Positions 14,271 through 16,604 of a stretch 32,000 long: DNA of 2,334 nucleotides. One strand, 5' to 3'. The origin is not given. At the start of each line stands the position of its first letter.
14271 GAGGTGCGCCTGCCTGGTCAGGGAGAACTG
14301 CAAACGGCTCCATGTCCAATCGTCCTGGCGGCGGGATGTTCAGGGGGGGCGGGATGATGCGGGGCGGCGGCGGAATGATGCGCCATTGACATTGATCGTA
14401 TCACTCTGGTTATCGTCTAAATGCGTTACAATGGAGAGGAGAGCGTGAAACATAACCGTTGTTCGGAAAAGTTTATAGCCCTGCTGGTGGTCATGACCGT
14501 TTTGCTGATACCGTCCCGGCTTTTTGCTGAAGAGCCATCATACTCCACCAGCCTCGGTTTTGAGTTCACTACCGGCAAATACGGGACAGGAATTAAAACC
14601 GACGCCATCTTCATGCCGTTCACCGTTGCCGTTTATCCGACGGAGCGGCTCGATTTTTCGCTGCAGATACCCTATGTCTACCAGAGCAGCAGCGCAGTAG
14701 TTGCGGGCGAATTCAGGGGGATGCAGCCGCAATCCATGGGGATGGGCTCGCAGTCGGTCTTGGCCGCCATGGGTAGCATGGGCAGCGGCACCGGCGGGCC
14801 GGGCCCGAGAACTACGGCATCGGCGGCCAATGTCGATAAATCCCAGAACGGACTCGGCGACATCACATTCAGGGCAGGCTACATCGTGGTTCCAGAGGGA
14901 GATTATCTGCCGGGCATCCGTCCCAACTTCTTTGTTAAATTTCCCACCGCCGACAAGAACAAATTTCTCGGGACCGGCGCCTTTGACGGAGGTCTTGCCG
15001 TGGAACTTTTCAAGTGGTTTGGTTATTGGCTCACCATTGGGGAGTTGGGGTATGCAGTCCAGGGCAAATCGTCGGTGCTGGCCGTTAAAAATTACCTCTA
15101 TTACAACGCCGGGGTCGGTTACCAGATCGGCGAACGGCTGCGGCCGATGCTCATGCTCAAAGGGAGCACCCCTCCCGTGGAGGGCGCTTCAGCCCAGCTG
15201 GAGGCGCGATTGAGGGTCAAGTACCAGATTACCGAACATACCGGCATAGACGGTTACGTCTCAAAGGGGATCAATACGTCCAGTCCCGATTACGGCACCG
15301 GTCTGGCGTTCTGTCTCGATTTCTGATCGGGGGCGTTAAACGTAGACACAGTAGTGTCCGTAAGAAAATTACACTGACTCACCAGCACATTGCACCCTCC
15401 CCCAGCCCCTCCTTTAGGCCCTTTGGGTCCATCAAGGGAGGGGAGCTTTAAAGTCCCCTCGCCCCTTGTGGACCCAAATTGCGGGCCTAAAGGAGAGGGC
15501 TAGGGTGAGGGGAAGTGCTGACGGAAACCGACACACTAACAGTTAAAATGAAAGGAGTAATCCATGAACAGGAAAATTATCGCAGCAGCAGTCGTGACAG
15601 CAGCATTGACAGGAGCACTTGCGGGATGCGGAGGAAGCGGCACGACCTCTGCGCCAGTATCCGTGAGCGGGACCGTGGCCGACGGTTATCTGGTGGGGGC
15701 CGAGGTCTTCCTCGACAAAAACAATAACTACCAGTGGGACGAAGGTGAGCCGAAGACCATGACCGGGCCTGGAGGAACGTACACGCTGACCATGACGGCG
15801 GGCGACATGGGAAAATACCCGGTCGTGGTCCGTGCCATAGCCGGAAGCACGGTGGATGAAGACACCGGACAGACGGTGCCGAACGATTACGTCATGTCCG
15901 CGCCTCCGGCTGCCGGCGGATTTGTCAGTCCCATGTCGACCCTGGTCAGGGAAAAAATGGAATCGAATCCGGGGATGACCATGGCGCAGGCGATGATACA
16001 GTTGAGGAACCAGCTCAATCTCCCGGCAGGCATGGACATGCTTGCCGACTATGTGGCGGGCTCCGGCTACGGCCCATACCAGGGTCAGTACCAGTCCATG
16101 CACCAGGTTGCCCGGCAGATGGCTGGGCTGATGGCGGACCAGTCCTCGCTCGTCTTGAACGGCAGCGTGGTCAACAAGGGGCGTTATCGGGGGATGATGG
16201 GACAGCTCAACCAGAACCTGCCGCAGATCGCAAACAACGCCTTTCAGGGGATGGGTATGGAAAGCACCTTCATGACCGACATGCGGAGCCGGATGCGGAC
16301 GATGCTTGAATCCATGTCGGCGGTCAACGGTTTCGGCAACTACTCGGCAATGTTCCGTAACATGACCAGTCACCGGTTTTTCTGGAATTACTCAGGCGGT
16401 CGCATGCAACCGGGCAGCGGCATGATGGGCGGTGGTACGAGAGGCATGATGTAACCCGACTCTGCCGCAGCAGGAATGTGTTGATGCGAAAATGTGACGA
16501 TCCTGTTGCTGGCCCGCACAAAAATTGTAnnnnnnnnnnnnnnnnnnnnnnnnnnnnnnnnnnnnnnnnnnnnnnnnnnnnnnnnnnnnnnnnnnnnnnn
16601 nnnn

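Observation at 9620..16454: Three secreted proteins around the sigma-54 system share Arg-Gly-Gly-Met-rich C-terminal tails and sit next to an outer-membrane barrel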

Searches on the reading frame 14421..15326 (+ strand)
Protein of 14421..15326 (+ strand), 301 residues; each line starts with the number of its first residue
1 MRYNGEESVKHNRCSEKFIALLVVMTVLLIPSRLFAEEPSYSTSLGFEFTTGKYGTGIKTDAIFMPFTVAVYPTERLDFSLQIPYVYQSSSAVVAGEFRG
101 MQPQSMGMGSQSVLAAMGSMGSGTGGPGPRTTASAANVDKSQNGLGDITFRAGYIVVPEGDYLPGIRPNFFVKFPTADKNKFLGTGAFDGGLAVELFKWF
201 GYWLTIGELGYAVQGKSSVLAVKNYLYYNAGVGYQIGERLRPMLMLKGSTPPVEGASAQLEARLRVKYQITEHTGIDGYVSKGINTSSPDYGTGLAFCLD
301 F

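Call 3: search_protein_families(library=pfam, proteins=[window:14421-15326:+], max_evalue=0.1)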
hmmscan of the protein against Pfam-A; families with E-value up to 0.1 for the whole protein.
window:14421-15326:+ (301 aa): 2 families
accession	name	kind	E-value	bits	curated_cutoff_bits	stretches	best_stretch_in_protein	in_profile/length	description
PF13557.12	Phenol_MetA_deg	-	6.4e-10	39.9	22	1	117-300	48-241/242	Putative MetA-pathway of phenol degradation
PF04357.19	TamB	-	0.0028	17.4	22.4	1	225-301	312-381/381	TamB, inner membrane protein subunit of TAM complex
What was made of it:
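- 14421..15326 (+): C: outer-membrane beta-barrel of the Phenol_MetA_deg / COG4313 family with a Met/Gly-rich loop (about residues 97-135) and a C-terminal Phe. The likely start is 14445. Pfam hit at 39.9 bits against a 22-bit cut-off (call 3).
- Checked: The 14421/14445-15326 product hits Pfam Phenol_MetA_deg at 39.9 bits against a 22-bit cut-off (call 3).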

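Call 4: search_protein_families(library=ncbifam, proteins=[window:14421-15326:+], max_evalue=0.1)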
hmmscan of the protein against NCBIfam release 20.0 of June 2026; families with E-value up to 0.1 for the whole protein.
window:14421-15326:+ (301 aa): 0 families

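Call 46: search_protein_families(library=ncbifam, proteins=[window:14421-15326:+], max_evalue=0.01)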
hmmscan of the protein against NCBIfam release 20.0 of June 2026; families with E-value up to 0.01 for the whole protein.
window:14421-15326:+ (301 aa): 0 families

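Call 47: search_solved_structures(query=window:14421-15326:+, max_evalue=1)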
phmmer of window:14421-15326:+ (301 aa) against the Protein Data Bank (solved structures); distinct sequences matched with E-value up to 1: 0.
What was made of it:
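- On Phenol_MetA_deg / COG4313 outer-membrane barrel (protein C): There is no sequence match to any PDB chain (call 47).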

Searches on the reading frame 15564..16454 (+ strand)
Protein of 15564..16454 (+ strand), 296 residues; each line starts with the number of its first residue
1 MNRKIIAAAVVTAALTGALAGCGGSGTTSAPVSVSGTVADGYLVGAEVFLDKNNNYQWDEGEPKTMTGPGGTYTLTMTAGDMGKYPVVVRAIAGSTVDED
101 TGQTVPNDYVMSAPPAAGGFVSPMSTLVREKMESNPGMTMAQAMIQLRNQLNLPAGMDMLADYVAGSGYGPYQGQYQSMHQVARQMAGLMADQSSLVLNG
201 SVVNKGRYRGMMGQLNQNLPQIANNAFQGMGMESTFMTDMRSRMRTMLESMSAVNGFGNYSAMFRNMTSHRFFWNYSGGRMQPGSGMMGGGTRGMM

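Call 3: search_protein_families(library=pfam, proteins=[window:15564-16454:+], max_evalue=0.1)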
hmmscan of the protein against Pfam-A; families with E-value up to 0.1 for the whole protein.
window:15564-16454:+ (296 aa): 0 families

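Call 4: search_protein_families(library=ncbifam, proteins=[window:15564-16454:+], max_evalue=0.1)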
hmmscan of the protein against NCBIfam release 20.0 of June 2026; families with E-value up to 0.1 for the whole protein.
window:15564-16454:+ (296 aa): 3 families
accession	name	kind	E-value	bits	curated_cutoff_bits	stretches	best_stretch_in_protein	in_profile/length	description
NF058595.1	invert_tail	domain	0.029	14.7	37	1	4-43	52-92/113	lipo-invert putative C-terminal anchoring domain-containing protein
NF038083.1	CU044_5270_fam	subfamily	0.059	13.2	100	1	7-179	37-211/284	CU044_5270 family protein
NF047847.2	SS_mature_LptM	equivalog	0.087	12.9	27.7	0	1-23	1-21/31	LPS translocon maturation chaperone LptM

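Call 11: find_homologous_proteins(query=window:15564-16454:+, max_evalue=0.001)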
Query window:15564-16454:+ (296 aa): 311 proteins with E <= 0.001 among 3680 candidates; the best 120 are listed.
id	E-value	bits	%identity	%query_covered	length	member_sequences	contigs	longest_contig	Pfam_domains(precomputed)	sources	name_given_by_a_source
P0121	4.3e-184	628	98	100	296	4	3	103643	-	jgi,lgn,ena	-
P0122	4.5e-162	556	86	95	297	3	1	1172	-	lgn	-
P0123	6.8e-149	513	83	96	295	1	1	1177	-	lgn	-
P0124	1.3e-144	499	79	100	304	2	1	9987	-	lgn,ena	-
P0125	5.8e-125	434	73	85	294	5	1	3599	-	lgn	-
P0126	2.1e-124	432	74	84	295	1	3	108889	-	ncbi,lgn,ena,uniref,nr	ncbi:hypothetical protein [Geobacter sp.]|uniref:hypothetical protein n=1 Tax=Geobacter sp. TaxID=46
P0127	9.2e-124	430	72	98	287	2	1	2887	-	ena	-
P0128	9.4e-124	430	73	86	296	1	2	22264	-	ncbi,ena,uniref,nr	ncbi:hypothetical protein [Geobacter sp.]|uniref:hypothetical protein n=1 Tax=Geobacter sp. TaxID=46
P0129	7.5e-123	427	73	91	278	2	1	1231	-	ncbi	-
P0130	9.3e-123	427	69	98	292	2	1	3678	-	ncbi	-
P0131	2.1e-119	416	68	94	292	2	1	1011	-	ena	-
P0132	1.3e-116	407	70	89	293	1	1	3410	-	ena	-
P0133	2.6e-114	399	72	85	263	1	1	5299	-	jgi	jgi:hypothetical protein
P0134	2.6e-114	399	65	90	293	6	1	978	-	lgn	-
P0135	1.2e-111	391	63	96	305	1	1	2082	-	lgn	-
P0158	1.4e-98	348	63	84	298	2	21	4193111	-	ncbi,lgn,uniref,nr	ncbi:lipoprotein [Geotalea uraniireducens]|uniref:Lipoprotein n=1 Tax=Geotalea uraniireducens TaxID=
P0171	2.0e-94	334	55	95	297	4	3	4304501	-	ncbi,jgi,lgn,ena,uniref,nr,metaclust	ncbi:lipoprotein, putative [Geotalea daltonii FRC-32]|uniref:Lipoprotein, putative n=1 Tax=Geotalea 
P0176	4.8e-94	333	59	84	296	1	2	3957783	-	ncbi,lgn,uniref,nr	ncbi:hypothetical protein [Geobacter sp. DSM 9736]|uniref:hypothetical protein n=1 Tax=Geobacter sp.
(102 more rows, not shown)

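Call 28: list_cluster_members(proteins=[P0171, P0158, P0052, P0091, P0066, P0176])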
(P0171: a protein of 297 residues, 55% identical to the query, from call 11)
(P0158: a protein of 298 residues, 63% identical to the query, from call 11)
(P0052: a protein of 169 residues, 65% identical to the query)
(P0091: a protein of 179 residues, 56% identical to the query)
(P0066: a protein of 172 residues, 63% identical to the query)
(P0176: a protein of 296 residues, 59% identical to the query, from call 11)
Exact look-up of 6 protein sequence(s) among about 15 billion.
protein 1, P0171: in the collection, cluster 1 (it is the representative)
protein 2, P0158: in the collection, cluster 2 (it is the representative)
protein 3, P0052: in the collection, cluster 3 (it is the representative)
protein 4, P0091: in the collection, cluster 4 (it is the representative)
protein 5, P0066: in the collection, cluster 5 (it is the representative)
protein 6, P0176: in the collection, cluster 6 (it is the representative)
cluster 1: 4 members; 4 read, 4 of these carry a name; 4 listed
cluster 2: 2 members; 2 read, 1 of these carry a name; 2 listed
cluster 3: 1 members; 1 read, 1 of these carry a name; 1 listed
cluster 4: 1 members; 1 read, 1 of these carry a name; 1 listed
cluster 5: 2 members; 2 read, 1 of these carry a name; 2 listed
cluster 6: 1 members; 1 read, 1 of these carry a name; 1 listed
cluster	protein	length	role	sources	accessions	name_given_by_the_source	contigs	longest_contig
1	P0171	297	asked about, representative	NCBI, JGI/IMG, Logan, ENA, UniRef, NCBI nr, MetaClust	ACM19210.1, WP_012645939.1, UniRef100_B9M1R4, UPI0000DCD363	lipoprotein, putative [Geotalea daltonii FRC-32] | Lipoprotein, putative n=1 Tax=Geotalea daltonii (strain DSM 22248 / JCM 15807 / FRC-32) ... | hypothetical protein [Geotalea daltonii]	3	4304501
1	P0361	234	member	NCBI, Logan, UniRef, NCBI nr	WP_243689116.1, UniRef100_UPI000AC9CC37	hypothetical protein [Geotalea toluenoxydans] | hypothetical protein n=1 Tax=Geotalea toluenoxydans TaxID=421624 RepID=UPI000AC9CC37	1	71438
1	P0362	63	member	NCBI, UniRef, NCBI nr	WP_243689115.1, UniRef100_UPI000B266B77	hypothetical protein [Geotalea toluenoxydans] | hypothetical protein n=1 Tax=Geotalea toluenoxydans TaxID=421624 RepID=UPI000B266B77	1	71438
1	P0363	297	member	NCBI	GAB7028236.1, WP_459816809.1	hypothetical protein [Geotalea toluenoxydans]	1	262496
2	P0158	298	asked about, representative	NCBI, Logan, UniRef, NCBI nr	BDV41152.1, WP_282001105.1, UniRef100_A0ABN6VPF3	lipoprotein [Geotalea uraniireducens] | Lipoprotein n=1 Tax=Geotalea uraniireducens TaxID=351604 RepID=A0ABN6VPF3_9BACT | hypothetical protein [Geotalea uraniireducens]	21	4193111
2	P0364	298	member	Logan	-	-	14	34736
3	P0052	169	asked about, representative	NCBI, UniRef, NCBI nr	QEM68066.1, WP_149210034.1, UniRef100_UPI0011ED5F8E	DNA-binding protein [Geobacter sp. FeAm09] | DNA-binding protein n=1 Tax=Geobacter sp. FeAm09 TaxID=2597769 RepID=UPI0011ED5F8E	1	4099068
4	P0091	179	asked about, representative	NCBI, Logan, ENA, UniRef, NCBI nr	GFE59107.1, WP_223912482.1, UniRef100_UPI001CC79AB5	DNA-binding protein [Geobacter sp. AOG1] | DNA-binding protein n=1 Tax=Geobacter sp. AOG1 TaxID=1566346 RepID=UPI001CC79AB5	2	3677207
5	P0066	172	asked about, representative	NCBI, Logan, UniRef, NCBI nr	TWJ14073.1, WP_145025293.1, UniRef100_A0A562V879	DNA-binding protein [Geobacter argillaceus] | Magnetosome protein MamS/MamX domain-containing protein n=1 Tax=Geobacter argillaceus ...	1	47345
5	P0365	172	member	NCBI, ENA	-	-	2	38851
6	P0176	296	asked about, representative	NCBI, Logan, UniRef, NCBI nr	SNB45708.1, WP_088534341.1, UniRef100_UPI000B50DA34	hypothetical protein [Geobacter sp. DSM 9736] | hypothetical protein n=1 Tax=Geobacter sp. DSM 9736 TaxID=1277350 RepID=UPI000B50DA34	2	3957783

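Call 34: predict_structure(alignment_id=A2)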
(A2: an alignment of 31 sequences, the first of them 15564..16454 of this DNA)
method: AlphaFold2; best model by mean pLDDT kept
length: 296 residues; sequences in the alignment: 31
mean_pLDDT: 84.1   pTM: 0.80
mean pLDDT of the five models: 84.1, 82.6, 80.9, 80.8, 80.0
residues with pLDDT >= 90: 188; 70-90: 60; 50-70: 12; < 50: 36
segments of 3 or more residues with pLDDT < 50: 1-26, 287-296
pLDDT, mean of each block of 10 residues (from residue 1): 38 41 50 93 95 93 96 95 95 96 95 93 95 91 92 88 83 91 95 92 90 94 93 95 94 68 80 84 62 37
secondary structure, 60 per line:
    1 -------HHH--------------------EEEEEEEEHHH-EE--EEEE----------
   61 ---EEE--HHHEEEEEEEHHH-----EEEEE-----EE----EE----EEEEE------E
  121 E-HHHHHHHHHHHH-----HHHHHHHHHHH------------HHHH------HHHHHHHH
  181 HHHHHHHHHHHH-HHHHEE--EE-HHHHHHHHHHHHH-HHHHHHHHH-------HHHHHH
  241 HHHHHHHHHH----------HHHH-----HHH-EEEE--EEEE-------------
elements in order: E31-38 E47-50 E64-66 E72-78 E87-91 E109-113 H123-134 H140-150 H163-166 H173-192 H194-197 H205-217 H219-227 H235-250 H261-264 E274-277 E280-283
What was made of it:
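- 15564..16454 (+): D: lipoprotein (lipobox LAGC) made of a beta-sandwich, a Met-striped helical domain and a Gly/Met tail. The model has pLDDT 84 and pTM 0.80 (call 34).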

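Call 37: fold_search(model_id=the predicted structure, library=pdb)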
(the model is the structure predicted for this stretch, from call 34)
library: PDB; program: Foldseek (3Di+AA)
matches with E <= 10: 546; with E <= 0.001: 0
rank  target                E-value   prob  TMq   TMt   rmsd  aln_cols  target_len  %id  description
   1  5vt4_A                4.6e-02  0.15  0.11  0.06  17.7       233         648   12  Sco GlgEI-V279S in complex with a pyrolidene-based methyl-phosphonate compound (released 2017-06-07)
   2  3zss_A                5.2e-02  0.21  0.14  0.08  13.3       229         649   12  Apo form of GlgE isoform 1 from Streptomyces coelicolor (released 2011-09-14)
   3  4cn1_A                7.2e-02  0.15  0.13  0.06  17.5       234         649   13  GlgE isoform 1 from Streptomyces coelicolor D394A mutant with maltose- 1-phosphate bound (released 2014-05-21)
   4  4u2z_A                9.5e-02  0.20  0.14  0.07  15.1       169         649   15  X-ray crystal structure of an Sco GlgEI-V279S/1,2,2-trifluromaltose complex (released 2015-07-22)
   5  5lgw_A                1.2e-01  0.12  0.13  0.08  13.1       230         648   12  GlgE isoform 1 from Streptomyces coelicolor D394A mutant co-crystallised with maltodextrin (released 2016-08-17)
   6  1row_A                1.4e-01  0.25  0.15  0.30   8.6        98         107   20  Structure of SSP-19, an MSP-domain protein like family member in Caenorhabditis elegans (released 2003-12-23)
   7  4cn4_A                1.4e-01  0.16  0.14  0.08  12.6       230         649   11  GlgE isoform 1 from Streptomyces coelicolor E423A mutant with 2-deoxy- 2-fluoro-beta-maltosyl modification (released 2014-05-21)
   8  4cy6_D                1.8e-01  0.08  0.14  0.10  18.1       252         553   10  apo structure of 2-hydroxybiphenyl 3-monooxygenase HbpA (released 2015-03-18)
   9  7djl_B                2.4e-01  0.18  0.12  0.09   9.8        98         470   12  Structure of four truncated and mutated forms of quenching protein (released 2022-06-08)
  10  1z9o_A                2.4e-01  0.13  0.12  0.23   9.7       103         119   12  1.9 Angstrom Crystal Structure of the Rat VAP-A MSP Homology Domain in Complex with the Rat ORP1 FFAT Motif (released 2005-07-19)
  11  4kdv                  3.0e-01  0.82  0.19  0.48   4.6        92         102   22  Crystal structure of a bacterial immunoglobulin-like domain from the M. primoryensis ice-binding adhesin (released 2013-10-02)
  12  9jtz_B                3.0e-01  0.06  0.13  0.15  16.1       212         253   13  Crystal structure of Nir2 C-terminal domain in complex with phosphatidic acid (released 2025-10-15)
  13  7lr4_C                3.6e-01  0.08  0.11  0.21   9.4        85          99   10  Complex of Fab 2/1.12 with domain 3 of P. berghei HAP2 (released 2021-12-15)
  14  7lr4_D                3.8e-01  0.16  0.14  0.31   7.9        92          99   11  Complex of Fab 2/1.12 with domain 3 of P. berghei HAP2 (released 2021-12-15)
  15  8dke_P                4.2e-01  0.06  0.13  0.12  19.1       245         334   12  Cryo-EM structure of cystinosin in a cytosol-open state (released 2022-09-21)
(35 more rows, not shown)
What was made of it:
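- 15564..16454 (+): The best PDB fold match has E = 0.046 (call 37).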

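Call 79: search_protein_representatives(alignment_id=A2)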
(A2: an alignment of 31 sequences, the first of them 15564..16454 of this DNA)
Query: 31 sequences, 292 profile positions. Proteins with E-value up to 0.001 (for the whole library): 7187; up to 1e-10: 2877; up to 1e-30: 478. The best 150 are listed.
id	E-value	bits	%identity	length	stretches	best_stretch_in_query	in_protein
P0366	3.2e-122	423.5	-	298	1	3-287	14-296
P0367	1.9e-101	355.3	-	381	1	6-284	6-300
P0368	1.6e-99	348.9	-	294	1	3-284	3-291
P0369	3.3e-89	315.1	-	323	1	7-289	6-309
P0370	2.1e-85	302.6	-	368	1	1-284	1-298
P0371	9.7e-82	290.6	-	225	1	83-291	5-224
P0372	3.3e-79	282.3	-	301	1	1-172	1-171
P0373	3.7e-76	272.3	-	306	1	1-290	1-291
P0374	1.6e-73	263.6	-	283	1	1-264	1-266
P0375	2.0e-70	253.4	-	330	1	1-266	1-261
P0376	4.3e-70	252.3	-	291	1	3-291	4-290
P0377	6.2e-68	245.3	-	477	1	6-272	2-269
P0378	1.0e-67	244.5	-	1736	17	41-91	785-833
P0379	7.0e-66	238.5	-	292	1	15-267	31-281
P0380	7.9e-65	235.1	-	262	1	3-245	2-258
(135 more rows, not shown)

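Call 89: find_encoding_contigs(protein=P0171, flank=9000, max_places=2)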
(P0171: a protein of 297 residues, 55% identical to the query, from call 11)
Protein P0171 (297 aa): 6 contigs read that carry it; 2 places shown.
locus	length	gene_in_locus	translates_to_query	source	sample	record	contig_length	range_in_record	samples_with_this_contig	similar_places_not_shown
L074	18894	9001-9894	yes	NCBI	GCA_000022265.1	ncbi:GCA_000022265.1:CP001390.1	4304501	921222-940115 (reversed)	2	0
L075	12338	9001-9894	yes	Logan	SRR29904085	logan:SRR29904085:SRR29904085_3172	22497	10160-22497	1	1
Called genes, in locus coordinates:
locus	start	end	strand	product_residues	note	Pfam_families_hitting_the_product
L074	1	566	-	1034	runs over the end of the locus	PF00873:ACR_tran, PF03176:MMPL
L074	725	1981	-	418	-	PF25917:BSH_RND, PF25973:BSH_CzcB, PF25893:HH_CzcB, PF25944:Beta-barrel_RND, PF25954:Beta-barrel_RND_2, PF25990:Beta-barrel_YknX (weak), PF25967:RND-MFP_C (weak), PF25975:CzcB_C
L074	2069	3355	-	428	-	PF02321:OEP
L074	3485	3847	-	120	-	-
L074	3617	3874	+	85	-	-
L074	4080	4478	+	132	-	PF03625:DUF302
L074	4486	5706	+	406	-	PF00512:HisKA, PF02518:HATPase_c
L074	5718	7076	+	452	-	PF00072:Response_reg, PF00158:Sigma54_activat, PF01078:Mg_chelatase (faint), PF14532:Sigma54_activ_2, PF00004:AAA (faint), PF07728:AAA_5, PF25601:AAA_lid_14, PF02954:HTH_8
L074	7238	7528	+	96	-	-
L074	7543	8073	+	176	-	PF26390:MamS_MamX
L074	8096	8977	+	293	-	PF13557:Phenol_MetA_deg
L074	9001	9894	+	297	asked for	-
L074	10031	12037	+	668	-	PF00999:Na_H_Exchanger, PF02254:TrkA_N, PF02080:TrkA_C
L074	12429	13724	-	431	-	PF00709:Adenylsucc_synt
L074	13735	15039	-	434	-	PF13393:tRNA-synt_His, PF00587:tRNA-synt_2b (faint)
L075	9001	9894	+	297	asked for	-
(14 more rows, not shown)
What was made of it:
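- On Phenol_MetA_deg / COG4313 outer-membrane barrel (protein C): The same family is precomputed for the G. daltonii orthologue (call 89).
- In Geotalea daltonii FRC-32 the module is divergent from a TolC-like/CzcB-type adaptor/RND pump operon, like cusRS and cusCFBA in E. coli (call 89).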
